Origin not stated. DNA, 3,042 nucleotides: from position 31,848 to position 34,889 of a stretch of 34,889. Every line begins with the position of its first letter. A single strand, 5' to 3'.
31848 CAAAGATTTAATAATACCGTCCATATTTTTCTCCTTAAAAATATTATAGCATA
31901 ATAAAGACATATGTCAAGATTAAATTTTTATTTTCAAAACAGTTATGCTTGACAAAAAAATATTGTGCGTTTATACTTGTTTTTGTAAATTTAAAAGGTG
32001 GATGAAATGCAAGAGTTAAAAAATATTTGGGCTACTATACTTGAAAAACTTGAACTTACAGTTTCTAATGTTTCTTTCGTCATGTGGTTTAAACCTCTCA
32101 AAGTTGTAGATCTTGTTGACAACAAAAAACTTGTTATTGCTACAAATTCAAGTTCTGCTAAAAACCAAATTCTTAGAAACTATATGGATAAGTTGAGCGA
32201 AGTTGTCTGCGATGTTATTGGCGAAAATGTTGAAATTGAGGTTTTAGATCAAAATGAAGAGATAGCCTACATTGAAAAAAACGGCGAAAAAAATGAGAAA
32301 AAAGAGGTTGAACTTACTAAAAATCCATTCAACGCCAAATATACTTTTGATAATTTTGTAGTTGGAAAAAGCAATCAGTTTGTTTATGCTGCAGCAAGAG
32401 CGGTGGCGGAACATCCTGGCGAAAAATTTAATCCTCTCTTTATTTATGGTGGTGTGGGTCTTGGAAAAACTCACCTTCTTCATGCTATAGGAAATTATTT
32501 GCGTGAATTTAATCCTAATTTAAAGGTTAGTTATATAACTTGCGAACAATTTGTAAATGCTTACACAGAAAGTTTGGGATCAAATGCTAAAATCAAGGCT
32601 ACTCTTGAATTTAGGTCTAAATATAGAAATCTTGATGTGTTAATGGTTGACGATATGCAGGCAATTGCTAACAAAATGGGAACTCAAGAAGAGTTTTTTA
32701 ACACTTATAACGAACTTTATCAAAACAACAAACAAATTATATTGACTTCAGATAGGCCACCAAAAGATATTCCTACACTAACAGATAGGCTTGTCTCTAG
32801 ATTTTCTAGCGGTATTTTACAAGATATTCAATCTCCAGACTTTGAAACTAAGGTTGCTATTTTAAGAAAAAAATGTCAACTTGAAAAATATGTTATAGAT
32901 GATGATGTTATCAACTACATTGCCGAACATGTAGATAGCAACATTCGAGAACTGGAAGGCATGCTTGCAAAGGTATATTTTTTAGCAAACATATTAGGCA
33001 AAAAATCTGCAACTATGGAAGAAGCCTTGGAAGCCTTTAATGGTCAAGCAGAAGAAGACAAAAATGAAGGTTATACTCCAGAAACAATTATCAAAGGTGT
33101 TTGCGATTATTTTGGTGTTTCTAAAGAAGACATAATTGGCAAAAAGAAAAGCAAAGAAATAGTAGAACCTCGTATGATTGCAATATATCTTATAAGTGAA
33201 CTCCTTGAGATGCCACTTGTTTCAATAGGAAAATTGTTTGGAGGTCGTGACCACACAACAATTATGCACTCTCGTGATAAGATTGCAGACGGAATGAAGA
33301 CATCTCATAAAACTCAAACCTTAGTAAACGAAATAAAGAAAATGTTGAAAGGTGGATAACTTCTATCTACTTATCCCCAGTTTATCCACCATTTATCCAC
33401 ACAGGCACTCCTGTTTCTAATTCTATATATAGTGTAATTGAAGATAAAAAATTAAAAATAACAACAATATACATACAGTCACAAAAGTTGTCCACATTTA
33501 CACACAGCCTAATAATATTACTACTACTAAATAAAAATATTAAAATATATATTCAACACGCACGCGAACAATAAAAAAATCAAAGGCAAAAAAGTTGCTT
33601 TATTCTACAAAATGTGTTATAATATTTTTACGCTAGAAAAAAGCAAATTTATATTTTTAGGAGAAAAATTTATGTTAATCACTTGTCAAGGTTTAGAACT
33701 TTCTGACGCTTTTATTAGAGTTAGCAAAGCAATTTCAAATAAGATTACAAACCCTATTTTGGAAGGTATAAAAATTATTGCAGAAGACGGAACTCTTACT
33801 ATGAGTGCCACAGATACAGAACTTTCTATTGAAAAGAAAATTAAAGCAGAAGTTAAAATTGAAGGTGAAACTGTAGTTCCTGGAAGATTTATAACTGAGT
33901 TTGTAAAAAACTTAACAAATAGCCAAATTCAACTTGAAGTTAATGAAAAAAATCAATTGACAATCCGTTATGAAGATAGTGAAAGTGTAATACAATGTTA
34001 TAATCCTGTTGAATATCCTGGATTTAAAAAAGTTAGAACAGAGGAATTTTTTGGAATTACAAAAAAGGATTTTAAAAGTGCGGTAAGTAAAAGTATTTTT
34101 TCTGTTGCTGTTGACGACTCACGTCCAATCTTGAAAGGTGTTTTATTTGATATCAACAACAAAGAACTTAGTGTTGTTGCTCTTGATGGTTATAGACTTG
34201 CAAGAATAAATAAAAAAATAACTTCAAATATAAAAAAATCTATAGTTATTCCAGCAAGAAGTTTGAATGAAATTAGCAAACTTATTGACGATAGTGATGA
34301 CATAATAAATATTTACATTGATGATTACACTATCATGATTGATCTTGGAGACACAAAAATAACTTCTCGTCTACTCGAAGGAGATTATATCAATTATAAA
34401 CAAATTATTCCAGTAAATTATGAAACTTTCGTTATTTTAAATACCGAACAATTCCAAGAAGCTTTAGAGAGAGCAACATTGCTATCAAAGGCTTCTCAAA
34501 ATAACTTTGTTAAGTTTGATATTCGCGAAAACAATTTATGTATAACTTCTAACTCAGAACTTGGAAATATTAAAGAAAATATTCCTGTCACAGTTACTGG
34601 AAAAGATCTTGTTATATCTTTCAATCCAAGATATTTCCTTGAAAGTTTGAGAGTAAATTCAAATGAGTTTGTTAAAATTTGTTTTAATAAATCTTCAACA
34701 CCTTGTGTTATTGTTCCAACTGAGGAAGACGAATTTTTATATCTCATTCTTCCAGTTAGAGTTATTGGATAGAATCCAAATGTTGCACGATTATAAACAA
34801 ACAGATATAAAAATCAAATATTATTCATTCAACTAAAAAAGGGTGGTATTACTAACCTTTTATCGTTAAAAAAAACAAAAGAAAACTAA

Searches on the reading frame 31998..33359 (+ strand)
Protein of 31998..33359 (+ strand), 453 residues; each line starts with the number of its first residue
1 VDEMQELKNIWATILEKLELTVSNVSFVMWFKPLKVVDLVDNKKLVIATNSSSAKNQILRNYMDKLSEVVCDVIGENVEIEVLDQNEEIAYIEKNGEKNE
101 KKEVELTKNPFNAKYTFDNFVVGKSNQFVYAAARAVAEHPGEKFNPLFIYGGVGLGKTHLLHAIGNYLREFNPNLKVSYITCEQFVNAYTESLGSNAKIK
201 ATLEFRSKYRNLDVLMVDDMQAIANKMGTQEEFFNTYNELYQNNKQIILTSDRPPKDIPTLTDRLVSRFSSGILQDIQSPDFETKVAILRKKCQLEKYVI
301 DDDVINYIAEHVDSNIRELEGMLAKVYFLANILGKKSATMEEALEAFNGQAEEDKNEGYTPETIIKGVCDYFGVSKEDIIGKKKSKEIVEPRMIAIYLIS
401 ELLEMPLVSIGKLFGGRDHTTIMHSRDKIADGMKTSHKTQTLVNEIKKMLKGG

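Call 70: search_protein_families(library=pfam, proteins=[window:31998-33359:+], max_evalue=0.00001)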
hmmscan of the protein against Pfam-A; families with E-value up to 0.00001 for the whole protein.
window:31998-33359:+ (453 aa): 5 families
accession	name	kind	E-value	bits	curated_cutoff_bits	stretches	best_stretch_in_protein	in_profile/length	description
PF00308.24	Bac_DnaA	-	1.8e-64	217.3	23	1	112-274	2-160/162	Bacterial DnaA ATPAse domain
PF08299.17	Bac_DnaA_C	-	4.8e-27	94.2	31.5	1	361-429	1-69/69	Bacterial dnaA protein helix-turn-helix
PF11638.13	DnaA_N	-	7.3e-11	42.1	24.6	1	9-69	2-62/65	DnaA N-terminal domain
PF00004.35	AAA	-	3.2e-07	31.3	21.2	1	148-268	2-126/131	ATPase family associated with various cellular activities (AAA)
PF01695.23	IstB_IS21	-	9.4e-06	25.7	24.1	0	147-254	95-195/238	IstB-like ATP binding protein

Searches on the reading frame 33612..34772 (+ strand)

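Call 70: search_protein_families(library=pfam, proteins=[window:33612-34772:+], max_evalue=0.00001)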
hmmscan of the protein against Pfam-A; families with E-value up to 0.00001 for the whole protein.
window:33612-34772:+ (386 aa): 3 families
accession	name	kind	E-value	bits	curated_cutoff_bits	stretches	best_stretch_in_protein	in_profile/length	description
PF00712.24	DNA_pol3_beta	-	1.9e-31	109.1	24.4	1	21-136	1-117/120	DNA polymerase III beta subunit, N-terminal domain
PF02767.21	DNA_pol3_beta_2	-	4.3e-31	108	27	1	149-259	2-114/116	DNA polymerase III beta subunit, central domain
PF02768.20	DNA_pol3_beta_3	-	3e-28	98.5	27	1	263-383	1-121/121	DNA polymerase III beta subunit, C-terminal domain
